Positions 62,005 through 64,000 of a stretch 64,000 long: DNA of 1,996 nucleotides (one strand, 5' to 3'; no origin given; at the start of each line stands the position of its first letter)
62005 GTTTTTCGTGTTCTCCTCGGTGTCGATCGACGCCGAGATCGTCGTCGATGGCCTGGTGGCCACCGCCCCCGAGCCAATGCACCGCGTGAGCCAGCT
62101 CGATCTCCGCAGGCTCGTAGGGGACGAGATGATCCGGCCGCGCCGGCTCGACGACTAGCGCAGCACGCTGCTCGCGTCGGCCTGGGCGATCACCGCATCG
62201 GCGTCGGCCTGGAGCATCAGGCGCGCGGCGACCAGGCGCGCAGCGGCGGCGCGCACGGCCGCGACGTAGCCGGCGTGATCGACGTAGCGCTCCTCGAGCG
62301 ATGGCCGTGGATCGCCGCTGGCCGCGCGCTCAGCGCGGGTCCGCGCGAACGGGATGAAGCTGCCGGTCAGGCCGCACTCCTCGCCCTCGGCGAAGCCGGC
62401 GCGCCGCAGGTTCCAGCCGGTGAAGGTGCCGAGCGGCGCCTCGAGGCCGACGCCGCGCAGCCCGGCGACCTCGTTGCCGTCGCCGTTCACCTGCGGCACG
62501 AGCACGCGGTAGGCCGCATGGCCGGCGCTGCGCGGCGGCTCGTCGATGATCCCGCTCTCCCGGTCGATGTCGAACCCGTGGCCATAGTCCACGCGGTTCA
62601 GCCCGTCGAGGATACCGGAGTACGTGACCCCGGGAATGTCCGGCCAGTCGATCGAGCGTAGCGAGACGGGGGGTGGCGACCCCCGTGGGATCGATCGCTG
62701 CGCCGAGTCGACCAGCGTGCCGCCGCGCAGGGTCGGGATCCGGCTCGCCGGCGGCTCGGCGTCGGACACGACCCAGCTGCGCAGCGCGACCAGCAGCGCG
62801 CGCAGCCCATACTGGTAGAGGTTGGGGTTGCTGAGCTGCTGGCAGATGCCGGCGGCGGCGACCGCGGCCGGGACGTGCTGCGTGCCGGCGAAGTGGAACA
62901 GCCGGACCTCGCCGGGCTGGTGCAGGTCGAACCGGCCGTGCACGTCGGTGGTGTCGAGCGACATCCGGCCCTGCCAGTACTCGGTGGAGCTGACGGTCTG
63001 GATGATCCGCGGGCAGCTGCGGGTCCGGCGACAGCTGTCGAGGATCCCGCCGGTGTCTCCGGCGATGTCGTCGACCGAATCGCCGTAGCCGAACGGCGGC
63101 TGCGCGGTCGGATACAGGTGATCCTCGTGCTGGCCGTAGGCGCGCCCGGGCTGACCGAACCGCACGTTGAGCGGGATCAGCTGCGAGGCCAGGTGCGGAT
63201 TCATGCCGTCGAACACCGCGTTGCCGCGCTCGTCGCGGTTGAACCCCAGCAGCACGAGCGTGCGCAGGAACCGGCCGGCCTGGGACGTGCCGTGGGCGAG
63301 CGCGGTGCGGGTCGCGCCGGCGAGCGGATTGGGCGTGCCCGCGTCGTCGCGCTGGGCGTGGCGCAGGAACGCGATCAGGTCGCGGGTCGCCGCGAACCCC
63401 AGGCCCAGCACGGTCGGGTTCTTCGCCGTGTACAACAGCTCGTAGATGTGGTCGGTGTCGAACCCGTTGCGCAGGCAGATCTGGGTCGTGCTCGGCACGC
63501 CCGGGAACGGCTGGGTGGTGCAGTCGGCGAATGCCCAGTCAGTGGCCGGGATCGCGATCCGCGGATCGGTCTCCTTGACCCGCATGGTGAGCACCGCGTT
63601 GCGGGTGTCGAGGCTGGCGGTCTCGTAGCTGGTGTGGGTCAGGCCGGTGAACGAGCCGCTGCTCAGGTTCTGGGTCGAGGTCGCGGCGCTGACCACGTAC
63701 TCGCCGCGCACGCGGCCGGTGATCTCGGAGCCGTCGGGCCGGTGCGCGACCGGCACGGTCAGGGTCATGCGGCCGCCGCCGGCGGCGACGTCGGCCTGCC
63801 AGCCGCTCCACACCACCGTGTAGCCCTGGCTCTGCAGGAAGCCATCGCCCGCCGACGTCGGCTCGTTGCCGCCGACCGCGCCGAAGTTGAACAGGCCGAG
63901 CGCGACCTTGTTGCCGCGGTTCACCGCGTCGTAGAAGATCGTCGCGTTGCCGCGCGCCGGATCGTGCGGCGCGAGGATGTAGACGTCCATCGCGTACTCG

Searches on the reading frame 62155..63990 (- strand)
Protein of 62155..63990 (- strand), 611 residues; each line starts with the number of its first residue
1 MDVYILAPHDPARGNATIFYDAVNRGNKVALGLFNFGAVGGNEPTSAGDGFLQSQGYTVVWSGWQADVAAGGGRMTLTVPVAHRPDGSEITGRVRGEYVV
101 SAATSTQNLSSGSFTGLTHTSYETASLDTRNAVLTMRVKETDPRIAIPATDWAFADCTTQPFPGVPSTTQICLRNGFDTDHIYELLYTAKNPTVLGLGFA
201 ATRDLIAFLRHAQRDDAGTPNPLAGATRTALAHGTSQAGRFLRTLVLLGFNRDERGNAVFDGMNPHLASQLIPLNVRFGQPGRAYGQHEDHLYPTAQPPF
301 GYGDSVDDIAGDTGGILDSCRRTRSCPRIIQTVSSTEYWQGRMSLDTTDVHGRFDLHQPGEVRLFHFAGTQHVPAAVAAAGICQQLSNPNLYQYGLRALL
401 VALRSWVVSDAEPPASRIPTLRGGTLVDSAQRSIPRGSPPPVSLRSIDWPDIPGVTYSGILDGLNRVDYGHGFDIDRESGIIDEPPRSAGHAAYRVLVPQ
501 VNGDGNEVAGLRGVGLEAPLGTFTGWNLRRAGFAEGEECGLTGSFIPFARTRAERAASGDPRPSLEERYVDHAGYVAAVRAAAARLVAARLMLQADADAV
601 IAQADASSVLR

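Call 8: search_protein_families(library=pfam, proteins=[window:62155-63990:-], max_evalue=0.001)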
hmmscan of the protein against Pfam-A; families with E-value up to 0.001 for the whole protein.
window:62155-63990:- (611 aa): 1 family
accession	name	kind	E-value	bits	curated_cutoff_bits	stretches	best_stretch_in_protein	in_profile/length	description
PF20091.5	Abhydrolase_10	-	2.4e-36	126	23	1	152-601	111-428/429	Alpha/beta hydrolase domain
